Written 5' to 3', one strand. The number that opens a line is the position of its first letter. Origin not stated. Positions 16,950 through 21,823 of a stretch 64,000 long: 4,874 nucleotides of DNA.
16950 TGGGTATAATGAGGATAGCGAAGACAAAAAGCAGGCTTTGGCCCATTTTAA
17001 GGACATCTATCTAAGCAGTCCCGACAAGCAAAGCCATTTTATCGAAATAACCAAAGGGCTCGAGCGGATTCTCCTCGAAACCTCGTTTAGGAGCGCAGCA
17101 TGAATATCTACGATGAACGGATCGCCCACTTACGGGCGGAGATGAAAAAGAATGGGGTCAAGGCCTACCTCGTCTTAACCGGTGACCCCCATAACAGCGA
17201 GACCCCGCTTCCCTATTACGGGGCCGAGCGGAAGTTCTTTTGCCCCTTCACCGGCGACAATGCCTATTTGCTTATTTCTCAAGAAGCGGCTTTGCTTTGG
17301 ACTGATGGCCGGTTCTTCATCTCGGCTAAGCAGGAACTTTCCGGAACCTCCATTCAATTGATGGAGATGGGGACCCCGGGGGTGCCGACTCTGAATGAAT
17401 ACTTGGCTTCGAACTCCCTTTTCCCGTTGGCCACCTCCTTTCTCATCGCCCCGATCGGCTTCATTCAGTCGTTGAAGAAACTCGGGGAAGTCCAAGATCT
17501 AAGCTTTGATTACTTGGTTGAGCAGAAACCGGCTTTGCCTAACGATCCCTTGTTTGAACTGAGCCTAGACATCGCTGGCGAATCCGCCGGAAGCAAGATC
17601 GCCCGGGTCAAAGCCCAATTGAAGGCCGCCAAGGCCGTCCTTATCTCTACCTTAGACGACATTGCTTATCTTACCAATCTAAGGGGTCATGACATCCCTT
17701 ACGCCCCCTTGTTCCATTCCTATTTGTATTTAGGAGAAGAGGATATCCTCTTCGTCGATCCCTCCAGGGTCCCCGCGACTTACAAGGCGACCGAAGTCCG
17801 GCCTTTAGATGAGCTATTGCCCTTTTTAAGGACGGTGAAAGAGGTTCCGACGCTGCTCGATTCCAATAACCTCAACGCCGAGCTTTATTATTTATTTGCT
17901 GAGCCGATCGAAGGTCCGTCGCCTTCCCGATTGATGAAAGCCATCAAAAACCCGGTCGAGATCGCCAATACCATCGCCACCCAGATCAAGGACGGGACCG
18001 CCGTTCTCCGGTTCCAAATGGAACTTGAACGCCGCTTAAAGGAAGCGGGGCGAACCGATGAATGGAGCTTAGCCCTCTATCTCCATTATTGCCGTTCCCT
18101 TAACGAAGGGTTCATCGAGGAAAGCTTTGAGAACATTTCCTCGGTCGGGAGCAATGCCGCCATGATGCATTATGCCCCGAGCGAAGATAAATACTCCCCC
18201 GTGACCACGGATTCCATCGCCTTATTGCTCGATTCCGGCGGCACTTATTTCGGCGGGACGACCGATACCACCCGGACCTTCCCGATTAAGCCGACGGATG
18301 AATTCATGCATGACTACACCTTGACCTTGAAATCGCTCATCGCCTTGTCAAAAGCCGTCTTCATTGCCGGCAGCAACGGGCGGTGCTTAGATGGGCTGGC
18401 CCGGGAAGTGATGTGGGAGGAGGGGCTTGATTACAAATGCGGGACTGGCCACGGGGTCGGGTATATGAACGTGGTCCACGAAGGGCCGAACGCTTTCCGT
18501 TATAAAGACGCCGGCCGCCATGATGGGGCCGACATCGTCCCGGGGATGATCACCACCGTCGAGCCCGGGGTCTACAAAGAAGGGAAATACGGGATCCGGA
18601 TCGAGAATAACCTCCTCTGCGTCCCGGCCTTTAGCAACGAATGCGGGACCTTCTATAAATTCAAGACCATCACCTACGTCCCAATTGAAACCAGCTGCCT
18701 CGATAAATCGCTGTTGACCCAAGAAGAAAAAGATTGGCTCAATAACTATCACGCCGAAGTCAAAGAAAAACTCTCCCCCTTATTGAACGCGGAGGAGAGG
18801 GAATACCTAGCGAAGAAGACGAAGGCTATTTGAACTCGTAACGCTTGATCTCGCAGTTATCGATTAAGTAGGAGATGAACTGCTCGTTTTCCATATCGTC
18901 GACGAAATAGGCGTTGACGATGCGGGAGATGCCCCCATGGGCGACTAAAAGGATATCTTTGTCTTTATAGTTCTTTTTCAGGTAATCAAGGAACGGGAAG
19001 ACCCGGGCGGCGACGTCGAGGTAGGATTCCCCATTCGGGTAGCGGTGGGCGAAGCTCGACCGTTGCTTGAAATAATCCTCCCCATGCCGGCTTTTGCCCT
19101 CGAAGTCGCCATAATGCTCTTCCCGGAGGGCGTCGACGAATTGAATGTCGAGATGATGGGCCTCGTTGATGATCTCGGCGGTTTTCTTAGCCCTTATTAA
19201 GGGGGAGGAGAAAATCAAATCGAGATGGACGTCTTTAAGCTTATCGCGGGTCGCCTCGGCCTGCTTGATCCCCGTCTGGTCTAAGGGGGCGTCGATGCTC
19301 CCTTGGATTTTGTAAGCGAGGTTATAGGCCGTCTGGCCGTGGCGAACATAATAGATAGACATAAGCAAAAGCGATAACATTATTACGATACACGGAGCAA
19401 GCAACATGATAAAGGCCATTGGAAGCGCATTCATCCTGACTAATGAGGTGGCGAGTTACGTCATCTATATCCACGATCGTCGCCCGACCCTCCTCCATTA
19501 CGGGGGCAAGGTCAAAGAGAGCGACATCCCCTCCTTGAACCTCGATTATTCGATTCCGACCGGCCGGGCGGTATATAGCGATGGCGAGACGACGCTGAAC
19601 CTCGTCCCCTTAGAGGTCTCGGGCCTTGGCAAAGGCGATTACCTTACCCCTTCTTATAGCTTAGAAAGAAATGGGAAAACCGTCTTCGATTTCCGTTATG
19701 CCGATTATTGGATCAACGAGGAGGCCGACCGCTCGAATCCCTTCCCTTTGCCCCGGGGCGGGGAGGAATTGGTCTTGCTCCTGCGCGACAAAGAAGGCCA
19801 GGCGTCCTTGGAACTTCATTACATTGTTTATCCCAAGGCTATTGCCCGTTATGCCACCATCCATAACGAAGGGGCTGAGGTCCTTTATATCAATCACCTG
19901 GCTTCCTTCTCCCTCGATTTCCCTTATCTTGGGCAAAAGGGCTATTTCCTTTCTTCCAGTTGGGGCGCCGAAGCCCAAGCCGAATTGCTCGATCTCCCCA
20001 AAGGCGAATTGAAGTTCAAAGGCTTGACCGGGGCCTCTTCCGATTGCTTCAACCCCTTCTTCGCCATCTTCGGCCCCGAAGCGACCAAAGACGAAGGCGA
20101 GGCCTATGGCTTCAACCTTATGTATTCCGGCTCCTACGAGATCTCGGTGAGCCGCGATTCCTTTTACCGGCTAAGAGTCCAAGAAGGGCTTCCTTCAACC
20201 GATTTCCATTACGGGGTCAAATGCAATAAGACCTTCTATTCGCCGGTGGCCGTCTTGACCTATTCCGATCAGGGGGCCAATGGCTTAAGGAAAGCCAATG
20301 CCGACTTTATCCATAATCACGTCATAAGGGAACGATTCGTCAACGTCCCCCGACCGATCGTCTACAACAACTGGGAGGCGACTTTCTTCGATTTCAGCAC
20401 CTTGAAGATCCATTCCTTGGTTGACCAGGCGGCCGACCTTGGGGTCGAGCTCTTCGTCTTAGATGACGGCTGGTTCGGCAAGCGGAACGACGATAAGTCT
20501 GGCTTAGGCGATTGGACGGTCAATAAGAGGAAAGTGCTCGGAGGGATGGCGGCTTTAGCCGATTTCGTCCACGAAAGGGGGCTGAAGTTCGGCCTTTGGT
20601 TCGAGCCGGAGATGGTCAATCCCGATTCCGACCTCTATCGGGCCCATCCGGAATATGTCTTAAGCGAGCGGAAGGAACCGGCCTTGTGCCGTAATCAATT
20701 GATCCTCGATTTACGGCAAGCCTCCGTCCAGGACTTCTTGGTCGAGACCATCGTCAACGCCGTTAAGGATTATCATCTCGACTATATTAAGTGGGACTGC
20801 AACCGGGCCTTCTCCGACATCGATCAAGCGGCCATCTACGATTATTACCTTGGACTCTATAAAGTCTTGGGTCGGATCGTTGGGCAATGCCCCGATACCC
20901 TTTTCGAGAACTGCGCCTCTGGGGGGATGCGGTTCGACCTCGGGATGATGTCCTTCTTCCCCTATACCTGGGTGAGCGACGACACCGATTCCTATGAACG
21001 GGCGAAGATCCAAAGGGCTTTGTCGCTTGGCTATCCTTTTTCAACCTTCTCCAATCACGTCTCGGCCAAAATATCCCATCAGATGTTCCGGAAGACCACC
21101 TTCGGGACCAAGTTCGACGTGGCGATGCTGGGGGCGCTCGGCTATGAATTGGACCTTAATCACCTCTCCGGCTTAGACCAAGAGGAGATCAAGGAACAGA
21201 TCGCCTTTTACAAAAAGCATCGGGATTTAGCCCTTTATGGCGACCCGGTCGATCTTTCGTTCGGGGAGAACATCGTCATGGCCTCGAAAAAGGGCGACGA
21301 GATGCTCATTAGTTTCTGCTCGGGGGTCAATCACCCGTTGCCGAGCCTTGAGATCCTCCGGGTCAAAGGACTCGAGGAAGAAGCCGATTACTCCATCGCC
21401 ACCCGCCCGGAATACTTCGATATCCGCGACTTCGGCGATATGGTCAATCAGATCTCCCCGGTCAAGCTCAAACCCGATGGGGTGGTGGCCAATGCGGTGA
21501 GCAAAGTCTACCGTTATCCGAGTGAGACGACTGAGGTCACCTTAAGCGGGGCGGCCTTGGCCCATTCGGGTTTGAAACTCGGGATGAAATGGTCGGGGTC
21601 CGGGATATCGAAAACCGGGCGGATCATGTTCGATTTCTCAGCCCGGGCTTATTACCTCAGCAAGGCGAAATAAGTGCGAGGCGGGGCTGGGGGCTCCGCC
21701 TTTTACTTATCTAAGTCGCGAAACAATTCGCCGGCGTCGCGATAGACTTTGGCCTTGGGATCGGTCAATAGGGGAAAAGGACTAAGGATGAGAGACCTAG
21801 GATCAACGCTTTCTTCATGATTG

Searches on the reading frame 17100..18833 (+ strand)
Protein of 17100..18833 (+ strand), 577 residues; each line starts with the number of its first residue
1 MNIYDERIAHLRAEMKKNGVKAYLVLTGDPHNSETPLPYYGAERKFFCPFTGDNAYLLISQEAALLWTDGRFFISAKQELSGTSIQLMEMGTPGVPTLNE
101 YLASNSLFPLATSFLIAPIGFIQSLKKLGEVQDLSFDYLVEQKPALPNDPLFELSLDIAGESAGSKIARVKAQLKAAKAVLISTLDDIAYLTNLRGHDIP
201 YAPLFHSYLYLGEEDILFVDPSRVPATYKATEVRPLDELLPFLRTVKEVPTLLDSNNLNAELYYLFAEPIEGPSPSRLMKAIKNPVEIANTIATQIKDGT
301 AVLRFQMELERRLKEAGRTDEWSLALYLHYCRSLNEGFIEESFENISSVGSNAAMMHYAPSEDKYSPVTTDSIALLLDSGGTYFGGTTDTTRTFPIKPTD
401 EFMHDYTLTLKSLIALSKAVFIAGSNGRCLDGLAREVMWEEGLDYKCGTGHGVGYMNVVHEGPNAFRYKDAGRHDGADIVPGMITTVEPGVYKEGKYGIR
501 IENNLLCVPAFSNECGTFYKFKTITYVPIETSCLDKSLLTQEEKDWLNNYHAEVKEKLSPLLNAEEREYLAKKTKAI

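Call 90: search_protein_families(library=pfam, proteins=[window:17100-18833:+], max_evalue=0.00001)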
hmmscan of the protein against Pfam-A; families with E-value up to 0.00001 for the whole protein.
window:17100-18833:+ (577 aa): 4 families
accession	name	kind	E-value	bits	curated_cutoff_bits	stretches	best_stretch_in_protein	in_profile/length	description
PF00557.29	Peptidase_M24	-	3.7e-39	135.1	23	1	312-507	20-206/208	Metallopeptidase family M24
PF16189.11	Creatinase_N_2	-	2.5e-37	128.8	29.7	1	143-287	2-161/161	Creatinase/Prolidase N-terminal domain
PF16188.10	Peptidase_M24_C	-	2.9e-24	85.2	28.9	1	517-577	1-63/63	C-terminal region of peptidase_M24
PF01321.24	Creatinase_N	-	3e-09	37.9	22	0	7-134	1-116/128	Creatinase/Prolidase N-terminal domain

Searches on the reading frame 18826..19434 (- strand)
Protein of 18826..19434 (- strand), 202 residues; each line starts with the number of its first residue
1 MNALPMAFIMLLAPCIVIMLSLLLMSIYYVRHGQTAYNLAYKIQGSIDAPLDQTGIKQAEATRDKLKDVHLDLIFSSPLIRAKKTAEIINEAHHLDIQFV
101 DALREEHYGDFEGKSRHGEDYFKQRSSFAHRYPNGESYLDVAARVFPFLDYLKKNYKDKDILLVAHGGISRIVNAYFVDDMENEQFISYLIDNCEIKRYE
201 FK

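Call 90: search_protein_families(library=pfam, proteins=[window:18826-19434:-], max_evalue=0.00001)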
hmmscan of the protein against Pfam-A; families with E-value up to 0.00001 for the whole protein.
window:18826-19434:- (202 aa): 1 family
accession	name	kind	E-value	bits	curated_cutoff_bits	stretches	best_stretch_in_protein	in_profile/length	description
PF00300.27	His_Phos_1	-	1.1e-46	159.4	21.7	1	27-201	1-181/194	Histidine phosphatase superfamily (branch 1)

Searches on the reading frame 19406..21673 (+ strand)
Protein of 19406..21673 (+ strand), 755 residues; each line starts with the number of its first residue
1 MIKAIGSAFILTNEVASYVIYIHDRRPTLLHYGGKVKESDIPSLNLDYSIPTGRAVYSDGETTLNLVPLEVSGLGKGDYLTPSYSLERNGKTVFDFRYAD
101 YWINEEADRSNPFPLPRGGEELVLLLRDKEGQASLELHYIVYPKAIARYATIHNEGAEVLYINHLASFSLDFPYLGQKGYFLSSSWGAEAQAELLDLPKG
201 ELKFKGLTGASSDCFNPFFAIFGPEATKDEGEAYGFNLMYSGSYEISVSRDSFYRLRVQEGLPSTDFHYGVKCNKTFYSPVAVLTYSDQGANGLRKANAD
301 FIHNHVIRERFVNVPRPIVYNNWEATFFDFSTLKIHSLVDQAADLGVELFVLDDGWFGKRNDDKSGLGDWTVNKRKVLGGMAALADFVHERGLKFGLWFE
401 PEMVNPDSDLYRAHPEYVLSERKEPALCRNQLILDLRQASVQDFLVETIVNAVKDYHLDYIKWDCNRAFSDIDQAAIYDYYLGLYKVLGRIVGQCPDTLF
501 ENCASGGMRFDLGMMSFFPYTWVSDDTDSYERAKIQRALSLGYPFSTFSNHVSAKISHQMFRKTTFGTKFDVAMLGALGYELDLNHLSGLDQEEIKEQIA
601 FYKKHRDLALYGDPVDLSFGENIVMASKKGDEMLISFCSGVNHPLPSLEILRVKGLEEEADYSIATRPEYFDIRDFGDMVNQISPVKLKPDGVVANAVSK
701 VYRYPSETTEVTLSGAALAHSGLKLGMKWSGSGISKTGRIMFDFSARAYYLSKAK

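Call 90: search_protein_families(library=pfam, proteins=[window:19406-21673:+], max_evalue=0.00001)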
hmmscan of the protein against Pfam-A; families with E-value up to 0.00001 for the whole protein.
window:19406-21673:+ (755 aa): 4 families
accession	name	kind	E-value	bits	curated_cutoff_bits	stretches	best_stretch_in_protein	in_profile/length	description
PF02065.24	Melibiase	-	8.3e-123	410.2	27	1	276-612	1-347/347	Melibiase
PF16875.11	Glyco_hydro_36N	-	1e-45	156.7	27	1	26-269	2-250/253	Glycosyl hydrolase family 36 N-terminal domain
PF16874.11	Glyco_hydro_36C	-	4.1e-08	34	27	1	625-751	6-77/77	Glycosyl hydrolase family 36 C-terminal domain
PF02638.21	GHL10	-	2.1e-07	30.8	27.9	1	382-465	73-162/311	Glycosyl hydrolase-like 10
